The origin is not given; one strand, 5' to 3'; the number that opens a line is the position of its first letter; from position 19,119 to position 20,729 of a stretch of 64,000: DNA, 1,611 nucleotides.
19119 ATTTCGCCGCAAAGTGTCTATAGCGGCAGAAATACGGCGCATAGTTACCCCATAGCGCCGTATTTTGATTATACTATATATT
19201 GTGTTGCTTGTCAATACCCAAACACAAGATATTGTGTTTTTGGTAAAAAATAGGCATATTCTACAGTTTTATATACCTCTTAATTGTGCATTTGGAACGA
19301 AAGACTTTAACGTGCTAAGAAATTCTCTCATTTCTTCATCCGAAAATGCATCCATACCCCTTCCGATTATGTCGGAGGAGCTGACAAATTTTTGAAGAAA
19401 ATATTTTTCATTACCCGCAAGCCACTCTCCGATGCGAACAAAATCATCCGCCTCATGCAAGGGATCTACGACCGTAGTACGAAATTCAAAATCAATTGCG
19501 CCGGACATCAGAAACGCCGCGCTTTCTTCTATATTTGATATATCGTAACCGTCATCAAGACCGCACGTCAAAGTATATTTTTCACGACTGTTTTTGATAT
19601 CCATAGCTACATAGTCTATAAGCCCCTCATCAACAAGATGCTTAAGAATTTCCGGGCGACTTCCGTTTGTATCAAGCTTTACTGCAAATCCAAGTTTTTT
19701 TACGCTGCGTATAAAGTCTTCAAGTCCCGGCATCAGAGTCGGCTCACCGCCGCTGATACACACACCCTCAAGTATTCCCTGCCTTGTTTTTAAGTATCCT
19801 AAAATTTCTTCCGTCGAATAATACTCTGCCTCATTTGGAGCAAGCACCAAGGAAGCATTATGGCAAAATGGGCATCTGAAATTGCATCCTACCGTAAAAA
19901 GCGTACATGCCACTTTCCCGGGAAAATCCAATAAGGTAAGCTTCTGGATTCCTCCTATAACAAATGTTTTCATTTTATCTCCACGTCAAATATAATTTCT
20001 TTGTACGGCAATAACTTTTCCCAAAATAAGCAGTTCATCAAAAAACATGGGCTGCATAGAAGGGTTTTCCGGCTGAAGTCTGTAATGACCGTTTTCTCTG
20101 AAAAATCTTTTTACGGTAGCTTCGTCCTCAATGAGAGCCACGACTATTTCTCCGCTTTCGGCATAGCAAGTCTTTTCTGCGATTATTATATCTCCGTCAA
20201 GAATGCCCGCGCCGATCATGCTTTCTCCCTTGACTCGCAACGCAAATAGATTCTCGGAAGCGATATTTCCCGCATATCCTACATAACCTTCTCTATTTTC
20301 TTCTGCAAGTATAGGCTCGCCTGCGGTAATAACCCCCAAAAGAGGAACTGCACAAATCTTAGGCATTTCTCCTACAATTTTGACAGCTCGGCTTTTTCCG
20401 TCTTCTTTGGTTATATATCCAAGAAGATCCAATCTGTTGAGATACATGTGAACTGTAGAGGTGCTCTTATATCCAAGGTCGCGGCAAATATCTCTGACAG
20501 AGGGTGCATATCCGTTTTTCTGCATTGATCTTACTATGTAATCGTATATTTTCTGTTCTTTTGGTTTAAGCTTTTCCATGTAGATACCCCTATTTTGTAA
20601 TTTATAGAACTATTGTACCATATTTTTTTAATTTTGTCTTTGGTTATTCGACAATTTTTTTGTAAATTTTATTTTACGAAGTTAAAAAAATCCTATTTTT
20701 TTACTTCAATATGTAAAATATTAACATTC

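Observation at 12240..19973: Candidate self-contained anaerobic dNTP-supply system fed by ferredoxin and thioredoxin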

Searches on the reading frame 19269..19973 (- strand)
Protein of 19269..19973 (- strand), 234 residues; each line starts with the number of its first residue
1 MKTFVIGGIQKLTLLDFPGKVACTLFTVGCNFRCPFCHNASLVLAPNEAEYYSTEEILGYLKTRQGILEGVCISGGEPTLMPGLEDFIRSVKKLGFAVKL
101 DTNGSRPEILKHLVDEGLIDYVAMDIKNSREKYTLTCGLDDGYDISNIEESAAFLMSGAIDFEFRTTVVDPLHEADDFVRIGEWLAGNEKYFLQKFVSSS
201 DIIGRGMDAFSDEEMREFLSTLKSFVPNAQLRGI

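Call 3: search_protein_families(library=pfam, proteins=[window:19269-19973:-], max_evalue=0.01)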
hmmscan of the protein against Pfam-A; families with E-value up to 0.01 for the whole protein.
window:19269-19973:- (234 aa): 2 families
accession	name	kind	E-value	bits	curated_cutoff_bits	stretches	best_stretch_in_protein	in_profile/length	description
PF04055.27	Radical_SAM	-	2.8e-19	70.3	29.5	1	26-134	3-117/166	Radical SAM superfamily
PF13353.11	Fer4_12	-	3.3e-08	34.4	22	1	21-96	6-82/137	4Fe-4S single cluster domain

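Call 7: search_protein_families(library=ncbifam, proteins=[window:19269-19973:-], max_evalue=0.001)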
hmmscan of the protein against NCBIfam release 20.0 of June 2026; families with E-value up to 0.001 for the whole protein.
window:19269-19973:- (234 aa): 39 families (the best 25 are shown)
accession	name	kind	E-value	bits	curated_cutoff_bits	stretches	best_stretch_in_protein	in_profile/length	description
TIGR02495.1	NrdG2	equivalog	4.9e-65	218.5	131.15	1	6-196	2-192/193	anaerobic ribonucleoside-triphosphate reductase activating protein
TIGR02493.1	PFLA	equivalog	8e-15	54.8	231.75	1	10-133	6-134/235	pyruvate formate-lyase-activating protein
TIGR04041.1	activase_YjjW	hypoth_equivalog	1.3e-14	54.3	250.2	1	49-185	90-224/276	YjjW family glycine radical enzyme activase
TIGR03963.1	rSAM_QueE_Clost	equivalog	4.3e-11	42.9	260.1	1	19-140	18-136/219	putative 7-carboxy-7-deazaguanine synthase QueE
TIGR04317.1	W_rSAM_matur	equivalog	9.3e-11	41.4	380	1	27-130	11-114/349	tungsten cofactor oxidoreductase radical SAM maturase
NF038283.1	viperin_w_prok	equivalog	1.1e-10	41.1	180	1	27-132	9-120/281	viperin family antiviral radical SAM protein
NF045646.2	rSAM_Se_TrsS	equivalog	3.1e-10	39.2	490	1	27-106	93-172/441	radical SAM (seleno)protein TrsS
TIGR02494.1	PFLE_PFLC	subfamily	6.3e-10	38.8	174.35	2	8-43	3-37/293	glycyl-radical enzyme activating protein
TIGR02668.1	moaA_archaeal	equivalog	6.8e-10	38.4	325.25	1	27-118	17-109/303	GTP 3',8-cyclase MoaA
TIGR02666.1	moaA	equivalog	7.6e-10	38.3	284.05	1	29-118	19-115/336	GTP 3',8-cyclase MoaA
TIGR02491.1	NrdG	equivalog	1e-09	38.5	126.1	1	9-94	5-90/154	anaerobic ribonucleoside-triphosphate reductase activating protein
TIGR04003.1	rSAM_BssD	equivalog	9.3e-09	34.9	496.45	1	5-53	2-49/314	[benzylsuccinate synthase]-activating enzyme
NF001199.0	PRK00164.2-1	equivalog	2.3e-08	33.5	231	1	27-127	19-119/308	GTP 3',8-cyclase MoaA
TIGR03365.1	Bsubt_queE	equivalog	3.5e-08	33.3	206.1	1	25-107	27-112/238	7-carboxy-7-deazaguanine synthase QueE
TIGR03972.1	rSAM_TYW1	equivalog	5.3e-08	32.3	317.95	1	75-172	127-223/297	4-demethylwyosine synthase TYW1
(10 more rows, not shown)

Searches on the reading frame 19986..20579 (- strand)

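Call 3: search_protein_families(library=pfam, proteins=[window:19986-20579:-], max_evalue=0.01)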
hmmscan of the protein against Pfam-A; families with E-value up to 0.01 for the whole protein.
window:19986-20579:- (197 aa): 3 families
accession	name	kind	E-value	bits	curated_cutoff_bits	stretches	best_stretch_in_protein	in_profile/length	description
PF00717.28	Peptidase_S24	-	1.7e-31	108.8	23.3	1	79-190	1-116/116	Peptidase S24-like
PF01726.22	LexA_DNA_bind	-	6.8e-17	61.5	23.7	1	1-65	1-65/65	LexA DNA binding domain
PF13730.12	HTH_36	-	5.5e-05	23.3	25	1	3-56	2-55/55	Helix-turn-helix domain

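Call 7: search_protein_families(library=ncbifam, proteins=[window:19986-20579:-], max_evalue=0.001)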
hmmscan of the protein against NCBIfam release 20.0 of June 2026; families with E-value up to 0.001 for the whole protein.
window:19986-20579:- (197 aa): 2 families
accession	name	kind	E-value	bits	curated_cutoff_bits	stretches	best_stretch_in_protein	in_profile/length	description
TIGR00498.1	lexA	equivalog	1.2e-55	188.3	110.95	1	1-196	1-202/203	transcriptional repressor LexA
NF007621.2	PRK10276.1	subfamily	8.2e-18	64.5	110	1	110-190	28-111/115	translesion error-prone DNA polymerase V autoproteolytic subunit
